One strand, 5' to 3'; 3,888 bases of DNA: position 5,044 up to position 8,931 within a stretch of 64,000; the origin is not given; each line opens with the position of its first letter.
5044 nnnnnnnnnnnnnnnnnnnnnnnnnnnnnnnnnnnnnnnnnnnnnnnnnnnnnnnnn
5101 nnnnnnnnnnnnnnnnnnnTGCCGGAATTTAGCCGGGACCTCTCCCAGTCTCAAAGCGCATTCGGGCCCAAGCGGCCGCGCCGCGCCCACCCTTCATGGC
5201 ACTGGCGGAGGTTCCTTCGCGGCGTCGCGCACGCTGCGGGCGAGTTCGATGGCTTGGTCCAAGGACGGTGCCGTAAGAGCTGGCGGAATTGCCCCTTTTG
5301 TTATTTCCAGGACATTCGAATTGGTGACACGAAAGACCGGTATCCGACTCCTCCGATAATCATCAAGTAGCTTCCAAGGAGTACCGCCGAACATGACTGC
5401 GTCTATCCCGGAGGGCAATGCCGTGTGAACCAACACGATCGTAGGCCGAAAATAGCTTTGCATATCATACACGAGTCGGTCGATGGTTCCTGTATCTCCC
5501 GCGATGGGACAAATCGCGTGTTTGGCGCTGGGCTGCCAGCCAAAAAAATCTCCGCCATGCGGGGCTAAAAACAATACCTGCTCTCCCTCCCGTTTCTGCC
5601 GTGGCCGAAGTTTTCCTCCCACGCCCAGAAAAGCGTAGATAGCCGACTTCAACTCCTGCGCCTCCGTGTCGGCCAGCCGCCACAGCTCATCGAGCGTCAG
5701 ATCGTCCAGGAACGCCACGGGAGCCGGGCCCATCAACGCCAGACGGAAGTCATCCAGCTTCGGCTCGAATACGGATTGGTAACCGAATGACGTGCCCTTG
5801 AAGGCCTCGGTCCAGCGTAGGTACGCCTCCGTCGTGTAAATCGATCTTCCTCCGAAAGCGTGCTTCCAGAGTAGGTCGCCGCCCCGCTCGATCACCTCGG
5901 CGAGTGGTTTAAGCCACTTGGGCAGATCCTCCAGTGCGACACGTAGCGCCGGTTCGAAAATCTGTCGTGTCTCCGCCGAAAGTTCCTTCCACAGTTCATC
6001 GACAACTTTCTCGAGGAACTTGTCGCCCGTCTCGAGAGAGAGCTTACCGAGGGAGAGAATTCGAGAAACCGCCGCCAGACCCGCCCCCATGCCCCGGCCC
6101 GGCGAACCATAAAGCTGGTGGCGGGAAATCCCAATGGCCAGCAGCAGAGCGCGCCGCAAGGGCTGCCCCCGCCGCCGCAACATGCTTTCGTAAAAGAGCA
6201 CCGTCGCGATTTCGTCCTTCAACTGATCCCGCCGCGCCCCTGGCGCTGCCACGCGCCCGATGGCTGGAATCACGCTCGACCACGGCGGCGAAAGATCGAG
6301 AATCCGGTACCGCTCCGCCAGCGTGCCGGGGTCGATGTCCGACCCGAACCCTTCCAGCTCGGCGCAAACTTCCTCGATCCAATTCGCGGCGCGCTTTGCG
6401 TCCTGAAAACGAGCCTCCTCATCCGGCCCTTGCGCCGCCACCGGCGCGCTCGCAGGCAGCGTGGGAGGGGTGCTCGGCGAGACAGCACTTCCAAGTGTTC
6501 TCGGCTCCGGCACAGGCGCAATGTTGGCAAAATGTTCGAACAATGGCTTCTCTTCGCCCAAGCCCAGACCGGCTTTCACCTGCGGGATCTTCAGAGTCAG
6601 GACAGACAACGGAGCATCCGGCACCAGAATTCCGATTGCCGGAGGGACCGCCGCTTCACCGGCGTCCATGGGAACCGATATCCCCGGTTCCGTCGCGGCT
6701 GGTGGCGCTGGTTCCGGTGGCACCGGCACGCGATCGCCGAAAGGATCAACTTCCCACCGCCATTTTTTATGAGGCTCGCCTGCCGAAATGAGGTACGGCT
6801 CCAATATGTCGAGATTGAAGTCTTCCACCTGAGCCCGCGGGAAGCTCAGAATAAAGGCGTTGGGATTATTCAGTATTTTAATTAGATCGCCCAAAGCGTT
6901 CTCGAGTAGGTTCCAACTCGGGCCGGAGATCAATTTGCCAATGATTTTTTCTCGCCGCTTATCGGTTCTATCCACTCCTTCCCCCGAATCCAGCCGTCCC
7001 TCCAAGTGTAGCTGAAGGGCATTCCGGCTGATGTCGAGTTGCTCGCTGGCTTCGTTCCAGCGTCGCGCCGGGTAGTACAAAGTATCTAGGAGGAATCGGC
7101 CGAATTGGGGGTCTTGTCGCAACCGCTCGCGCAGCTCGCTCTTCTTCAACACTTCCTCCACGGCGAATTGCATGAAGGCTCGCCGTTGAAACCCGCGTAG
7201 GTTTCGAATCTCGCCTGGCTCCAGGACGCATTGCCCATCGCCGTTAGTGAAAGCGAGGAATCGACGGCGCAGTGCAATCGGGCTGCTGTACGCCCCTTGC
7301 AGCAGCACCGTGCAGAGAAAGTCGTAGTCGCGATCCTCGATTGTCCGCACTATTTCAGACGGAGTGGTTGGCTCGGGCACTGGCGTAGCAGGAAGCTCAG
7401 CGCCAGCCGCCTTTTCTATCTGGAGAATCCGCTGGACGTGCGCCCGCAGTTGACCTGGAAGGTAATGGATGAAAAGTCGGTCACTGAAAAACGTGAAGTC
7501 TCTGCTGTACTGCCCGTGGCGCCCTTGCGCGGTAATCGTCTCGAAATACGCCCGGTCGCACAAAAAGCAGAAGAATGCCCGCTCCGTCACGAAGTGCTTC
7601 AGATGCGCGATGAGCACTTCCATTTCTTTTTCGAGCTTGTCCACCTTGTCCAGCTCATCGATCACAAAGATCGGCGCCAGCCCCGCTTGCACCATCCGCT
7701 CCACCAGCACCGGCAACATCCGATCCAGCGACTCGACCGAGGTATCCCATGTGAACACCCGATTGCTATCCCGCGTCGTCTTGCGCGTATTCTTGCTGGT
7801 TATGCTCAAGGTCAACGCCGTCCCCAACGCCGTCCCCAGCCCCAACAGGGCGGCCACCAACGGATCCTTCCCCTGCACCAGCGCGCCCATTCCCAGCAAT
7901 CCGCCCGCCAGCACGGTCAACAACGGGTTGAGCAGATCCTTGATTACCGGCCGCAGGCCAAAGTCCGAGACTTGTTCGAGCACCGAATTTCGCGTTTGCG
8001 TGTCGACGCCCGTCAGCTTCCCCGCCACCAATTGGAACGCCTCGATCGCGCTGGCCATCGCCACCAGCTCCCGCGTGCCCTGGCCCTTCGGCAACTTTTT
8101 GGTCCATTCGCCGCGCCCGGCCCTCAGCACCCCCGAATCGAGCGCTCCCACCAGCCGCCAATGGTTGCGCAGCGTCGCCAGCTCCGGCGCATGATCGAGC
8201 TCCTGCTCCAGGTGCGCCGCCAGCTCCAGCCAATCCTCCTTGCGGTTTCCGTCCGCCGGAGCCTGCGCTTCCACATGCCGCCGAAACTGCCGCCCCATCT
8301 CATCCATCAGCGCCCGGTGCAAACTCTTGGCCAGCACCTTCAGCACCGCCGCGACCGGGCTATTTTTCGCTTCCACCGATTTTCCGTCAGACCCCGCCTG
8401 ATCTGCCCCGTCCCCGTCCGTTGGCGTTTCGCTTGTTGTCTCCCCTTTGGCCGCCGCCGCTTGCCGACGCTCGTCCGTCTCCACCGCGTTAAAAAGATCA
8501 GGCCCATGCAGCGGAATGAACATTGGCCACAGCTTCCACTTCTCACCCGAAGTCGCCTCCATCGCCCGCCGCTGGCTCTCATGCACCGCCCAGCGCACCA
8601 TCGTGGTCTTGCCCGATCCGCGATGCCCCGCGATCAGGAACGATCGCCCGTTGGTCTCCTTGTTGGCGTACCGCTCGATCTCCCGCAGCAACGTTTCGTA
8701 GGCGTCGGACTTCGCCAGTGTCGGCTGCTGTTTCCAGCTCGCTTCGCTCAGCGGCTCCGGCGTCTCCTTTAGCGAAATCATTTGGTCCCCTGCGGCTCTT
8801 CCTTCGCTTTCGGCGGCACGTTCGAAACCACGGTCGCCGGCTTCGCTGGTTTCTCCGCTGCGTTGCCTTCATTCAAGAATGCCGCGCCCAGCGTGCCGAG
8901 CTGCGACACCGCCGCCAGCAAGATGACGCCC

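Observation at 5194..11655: Four-gene operon PP2C phosphatase / membrane kinase / small TM protein / giant P-loop NTPase: candidate undescribed phospho-regulated, membrane-associated conflict or signalling system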

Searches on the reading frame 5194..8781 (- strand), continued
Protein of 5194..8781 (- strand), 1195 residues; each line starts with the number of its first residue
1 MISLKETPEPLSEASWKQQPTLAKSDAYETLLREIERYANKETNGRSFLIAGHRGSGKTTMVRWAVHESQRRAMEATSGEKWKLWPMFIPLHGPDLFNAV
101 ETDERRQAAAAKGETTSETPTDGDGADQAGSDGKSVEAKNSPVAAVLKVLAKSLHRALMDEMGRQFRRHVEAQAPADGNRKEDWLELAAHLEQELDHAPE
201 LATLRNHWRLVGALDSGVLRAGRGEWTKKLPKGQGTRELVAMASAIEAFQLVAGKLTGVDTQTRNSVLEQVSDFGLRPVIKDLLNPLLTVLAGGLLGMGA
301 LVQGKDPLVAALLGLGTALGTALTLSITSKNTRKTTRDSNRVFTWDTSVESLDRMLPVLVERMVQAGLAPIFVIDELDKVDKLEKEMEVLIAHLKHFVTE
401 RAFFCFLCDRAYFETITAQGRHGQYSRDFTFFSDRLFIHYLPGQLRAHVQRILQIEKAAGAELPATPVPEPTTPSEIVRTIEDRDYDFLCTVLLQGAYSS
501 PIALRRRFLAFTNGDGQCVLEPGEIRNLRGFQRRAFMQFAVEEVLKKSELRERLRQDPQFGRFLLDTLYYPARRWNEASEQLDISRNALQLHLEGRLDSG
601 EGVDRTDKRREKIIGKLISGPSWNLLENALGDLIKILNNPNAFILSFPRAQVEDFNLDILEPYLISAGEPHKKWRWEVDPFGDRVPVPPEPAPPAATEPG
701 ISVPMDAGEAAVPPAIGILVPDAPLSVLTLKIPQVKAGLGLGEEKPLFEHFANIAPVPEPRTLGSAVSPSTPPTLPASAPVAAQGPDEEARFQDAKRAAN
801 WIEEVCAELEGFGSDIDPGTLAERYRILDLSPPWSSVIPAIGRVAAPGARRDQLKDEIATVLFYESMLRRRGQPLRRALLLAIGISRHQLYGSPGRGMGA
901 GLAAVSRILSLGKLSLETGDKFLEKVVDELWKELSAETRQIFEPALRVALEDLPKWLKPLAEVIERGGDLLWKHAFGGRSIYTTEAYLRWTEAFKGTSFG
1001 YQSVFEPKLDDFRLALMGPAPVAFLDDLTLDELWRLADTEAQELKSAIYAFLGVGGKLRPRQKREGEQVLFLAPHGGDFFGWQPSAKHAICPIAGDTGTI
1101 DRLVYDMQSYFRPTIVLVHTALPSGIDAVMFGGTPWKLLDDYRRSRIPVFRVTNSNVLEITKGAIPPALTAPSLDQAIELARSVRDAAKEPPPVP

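Call 79: search_protein_representatives(alignment_id=A2)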
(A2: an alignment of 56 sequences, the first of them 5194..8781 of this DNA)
Query: 56 sequences, 1152 profile positions. Proteins with E-value up to 0.001 (for the whole library): 1514; up to 1e-10: 1201; up to 1e-30: 809. The best 150 are listed.
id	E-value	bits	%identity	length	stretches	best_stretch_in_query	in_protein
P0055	0.0e+00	1256.2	-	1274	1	1-1137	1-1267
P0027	0.0e+00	1252.3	-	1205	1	2-1146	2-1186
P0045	0.0e+00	1245.0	-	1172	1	1-1143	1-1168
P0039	0.0e+00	1239.3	-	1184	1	1-1151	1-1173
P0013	0.0e+00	1233.4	-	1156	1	1-1147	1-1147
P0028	0.0e+00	1231.9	-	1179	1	1-1141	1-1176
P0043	0.0e+00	1227.0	-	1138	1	1-1139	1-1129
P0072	0.0e+00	1226.6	-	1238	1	1-1144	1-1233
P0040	0.0e+00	1224.7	-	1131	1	1-1140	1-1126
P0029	0.0e+00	1223.7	-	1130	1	1-1144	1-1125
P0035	0.0e+00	1222.2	-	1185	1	1-1145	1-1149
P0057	0.0e+00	1215.2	-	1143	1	1-1139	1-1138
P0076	0.0e+00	1205.0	-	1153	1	1-1145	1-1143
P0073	0.0e+00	1193.4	-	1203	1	1-1148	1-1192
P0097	0.0e+00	1191.2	-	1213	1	1-1140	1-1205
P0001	5.2e-298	1008.5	-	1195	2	2-927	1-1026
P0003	8.0e-271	918.5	-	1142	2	2-937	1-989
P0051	4.8e-260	882.8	-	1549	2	17-950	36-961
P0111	2.0e-244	831.0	-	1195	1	1-1143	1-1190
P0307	2.8e-237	807.4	-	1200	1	1-1055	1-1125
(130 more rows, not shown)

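Call 89: fold_search(model_id=the predicted structure, library=viral)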
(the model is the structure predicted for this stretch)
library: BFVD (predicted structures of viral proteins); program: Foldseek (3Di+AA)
matches with E <= 10: 113; with E <= 0.001: 0
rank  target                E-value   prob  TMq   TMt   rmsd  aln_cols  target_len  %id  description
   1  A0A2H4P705            1.1e-01  0.18  0.07  0.09  47.5       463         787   13  GDSL-like lipase [Pseudomonas phage nickie]
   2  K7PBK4                1.9e-01  0.06  0.07  0.09  35.1       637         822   12  Protein ORF3 [Cyprinid herpesvirus 1]
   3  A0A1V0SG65            2.1e-01  0.35  0.13  0.21  27.6       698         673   10  Replication factor C large subunit [Hokovirus HKV1]
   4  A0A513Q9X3            2.4e-01  0.07  0.04  0.04  41.3       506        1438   11  Polyprotein 1a (Fragment) [Porcine torovirus]
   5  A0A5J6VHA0            3.3e-01  0.44  0.13  0.32  24.3       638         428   10  KAP family P-loop domain protein [Megaviridae environmental sample]
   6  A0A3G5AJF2            4.9e-01  0.13  0.08  0.16  32.3       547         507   10  ATPase AAA-type core domain-containing protein [Solivirus sp.]
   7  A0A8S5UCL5            4.9e-01  0.09  0.09  0.16  26.9       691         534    9  REP HELICASE [Siphoviridae sp. ctgN495]
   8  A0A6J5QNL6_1          5.3e-01  0.03  0.06  0.06  42.9      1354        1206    9  DNA 3'-5' helicase [uncultured Caudovirales phage]
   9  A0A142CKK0            6.1e-01  0.06  0.07  0.10  35.0       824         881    9  (no name in the UniProt tables at hand)
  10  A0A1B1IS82            7.9e-01  0.02  0.05  0.07  32.1       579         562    8  (no name in the UniProt tables at hand)
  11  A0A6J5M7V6            8.6e-01  0.08  0.05  0.12  24.7       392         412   12  PD_CobS, cobaltochelatase, CobS subunit [uncultured Caudovirales phage]
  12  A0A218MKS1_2          9.8e-01  0.02  0.06  0.05  43.0      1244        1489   11  Uncharacterized protein [uncultured virus]
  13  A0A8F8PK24            1.1e+00  0.25  0.11  0.30  13.2       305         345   10  Replication factor C clamp loader [Clandestinovirus]
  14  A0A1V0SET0            1.2e+00  0.10  0.07  0.17  21.7       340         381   12  AAA family ATPase [Hokovirus HKV1]
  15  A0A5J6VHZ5            1.2e+00  0.04  0.07  0.10  25.6       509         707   10  STAS domain-containing protein [Megaviridae environmental sample]
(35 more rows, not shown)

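Call 98: search_protein_families(library=padloc, alignment_id=A6, max_evalue=0.00001)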
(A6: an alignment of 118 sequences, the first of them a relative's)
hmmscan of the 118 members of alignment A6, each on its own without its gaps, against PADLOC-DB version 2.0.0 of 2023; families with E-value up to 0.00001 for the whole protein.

A. member 1, L001:7056-8312:- (419 aa): 0 families

B. families by the number of members that match (of 118 scanned): 14 families
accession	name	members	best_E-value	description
PDLC04135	mad3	1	2.3e-30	mads_3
PDLC03920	MkoA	1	1.9e-14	-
PDLC04138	mad6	1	2.1e-14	mads_6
PDLC04689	PDC-M51A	1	2.6e-13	-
PDLC01084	C3a178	1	9.3e-13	putative invertase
PDLC04140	mad8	1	3.2e-11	mads_8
PDLC04042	PD-T4-6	1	2.1e-10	-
PDLC02980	AriA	1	1.1e-09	-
PDLC04053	PD-T4-6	1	2.2e-08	-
PDLC04054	PD-T4-6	1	3.3e-08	-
PDLC04040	PD-T4-6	1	1.6e-07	-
PDLC04061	PD-T4-6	1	9.4e-07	-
PDLC04214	HEC-02A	1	3.1e-06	-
PDLC04164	AriA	1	7.3e-06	-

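Call 99: search_protein_families(library=pfam, alignment_id=A6, max_evalue=0.00001)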
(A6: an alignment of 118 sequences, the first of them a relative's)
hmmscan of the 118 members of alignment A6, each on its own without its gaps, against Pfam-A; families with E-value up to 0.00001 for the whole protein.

A. member 1, L001:7056-8312:- (419 aa): 0 families

B. families by the number of members that match (of 118 scanned): 121 families (the first 25 are shown)
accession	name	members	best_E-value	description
PF04055.27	Radical_SAM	2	4e-26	Radical SAM superfamily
PF22778.2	VCPO_2nd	2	6.6e-21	VCPO second helical-bundle domain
PF00498.31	FHA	2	3.3e-18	FHA domain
PF16697.10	Yop-YscD_cpl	2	2e-16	Inner membrane component of T3SS, cytoplasmic domain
PF00072.30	Response_reg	2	1.9e-10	Response regulator receiver domain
PF00043.30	GST_C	2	2e-08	Glutathione S-transferase, C-terminal domain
PF03320.18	FBPase_glpX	1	4.8e-128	Bacterial fructose-1,6-bisphosphatase, glpX-encoded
PF00152.25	tRNA-synt_2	1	4.8e-119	tRNA synthetases class II (D, K and N)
PF01406.26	tRNA-synt_1e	1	1.3e-109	tRNA synthetases class I (C) catalytic domain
PF01425.27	Amidase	1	1.3e-98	Amidase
PF00425.24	Chorismate_bind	1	1.5e-92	chorismate binding enzyme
PF00202.27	Aminotran_3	1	5.9e-87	Aminotransferase class-III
PF01039.27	Carboxyl_trans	1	1.4e-85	Carboxyl transferase domain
PF14681.12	UPRTase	1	5.5e-76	Uracil phosphoribosyltransferase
PF04185.19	Phosphoesterase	1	4.2e-72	Phosphoesterase family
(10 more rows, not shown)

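Call 100: find_encoding_contigs(protein=P0243, flank=10000, max_places=2)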
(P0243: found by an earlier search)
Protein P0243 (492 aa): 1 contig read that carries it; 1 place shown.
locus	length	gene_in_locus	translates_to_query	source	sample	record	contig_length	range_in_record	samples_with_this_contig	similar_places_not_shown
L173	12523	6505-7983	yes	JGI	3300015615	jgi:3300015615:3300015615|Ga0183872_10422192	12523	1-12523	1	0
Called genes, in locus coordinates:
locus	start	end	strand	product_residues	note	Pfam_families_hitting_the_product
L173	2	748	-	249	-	?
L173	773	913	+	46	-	-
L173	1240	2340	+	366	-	PF01408:GFO_IDH_MocA, PF02894:GFO_IDH_MocA_C, PF22725:GFO_IDH_MocA_C3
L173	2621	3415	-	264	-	PF03328:HpcH_HpaI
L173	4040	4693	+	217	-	PF00730:HhH-GPD, PF00633:HHH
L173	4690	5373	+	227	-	PF21948:LplA-B_cat, PF03099:BPL_LplA_LipB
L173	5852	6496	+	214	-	PF13672:PP2C_2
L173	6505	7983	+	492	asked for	PF00069:Pkinase (weak)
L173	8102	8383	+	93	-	PF09907:HigB_toxin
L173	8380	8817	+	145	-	PF01381:HTH_3 (weak)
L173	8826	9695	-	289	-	PF00288:GHMP_kinases_N, PF08544:GHMP_kinases_C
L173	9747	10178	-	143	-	-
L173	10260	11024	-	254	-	-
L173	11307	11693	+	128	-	PF02381:MraZ (weak)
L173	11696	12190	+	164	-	PF01476:LysM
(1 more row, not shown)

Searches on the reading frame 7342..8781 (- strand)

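Call 76: search_protein_families(library=pfam, proteins=[window:7342-8781:-], max_evalue=10)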
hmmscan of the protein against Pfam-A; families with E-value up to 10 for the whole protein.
window:7342-8781:- (480 aa): 18 families
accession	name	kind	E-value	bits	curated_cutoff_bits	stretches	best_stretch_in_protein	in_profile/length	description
PF13191.12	AAA_16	-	9.9e-07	29.8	32.6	1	29-153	10-126/167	AAA ATPase domain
PF01637.24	ATPase_2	-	0.00011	22.5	33.2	1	31-72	7-47/225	ATPase domain predominantly from Archaea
PF13401.12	AAA_22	-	0.00021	22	27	1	45-104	5-33/130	AAA domain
PF24389.1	ORC-CDC6-like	-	0.00042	19.6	27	1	43-98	30-89/571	ORC-CDC6-like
PF00004.35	AAA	-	0.00047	21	21.2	1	49-81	2-34/131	ATPase family associated with various cellular activities (AAA)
PF13173.12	AAA_14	-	0.0072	16.8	27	1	46-70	3-27/129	AAA domain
PF25199.1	nSTAND_NTPase5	-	0.0072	16.6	34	1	26-70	23-66/145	Novel STAND NTPase 5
PF24883.2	NPHP3_N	-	0.011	16.4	24.8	1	37-72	14-49/164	Nephrocystin 3, N-terminal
PF05673.19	DUF815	-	0.029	14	23.8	1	28-74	37-82/249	Protein of unknown function (DUF815)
PF00158.32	Sigma54_activat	-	0.034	14.3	20.2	1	23-73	3-49/168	Sigma-54 interaction domain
PF00270.35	DEAD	-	0.045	13.9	26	1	43-69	12-38/167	DEAD/DEAH box helicase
PF05729.18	NACHT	-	0.054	13.8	26.7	1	48-72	3-27/167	NACHT domain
PF10691.14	DUF2497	-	0.097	13.6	27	1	352-366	54-68/75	Protein of unknown function (DUF2497)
PF13555.12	AAA_29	-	0.1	12.8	27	1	43-62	21-39/61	P-loop containing region of AAA domain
PF07693.20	KAP_NTPase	-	0.13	12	20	1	43-72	18-47/293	KAP family P-loop domain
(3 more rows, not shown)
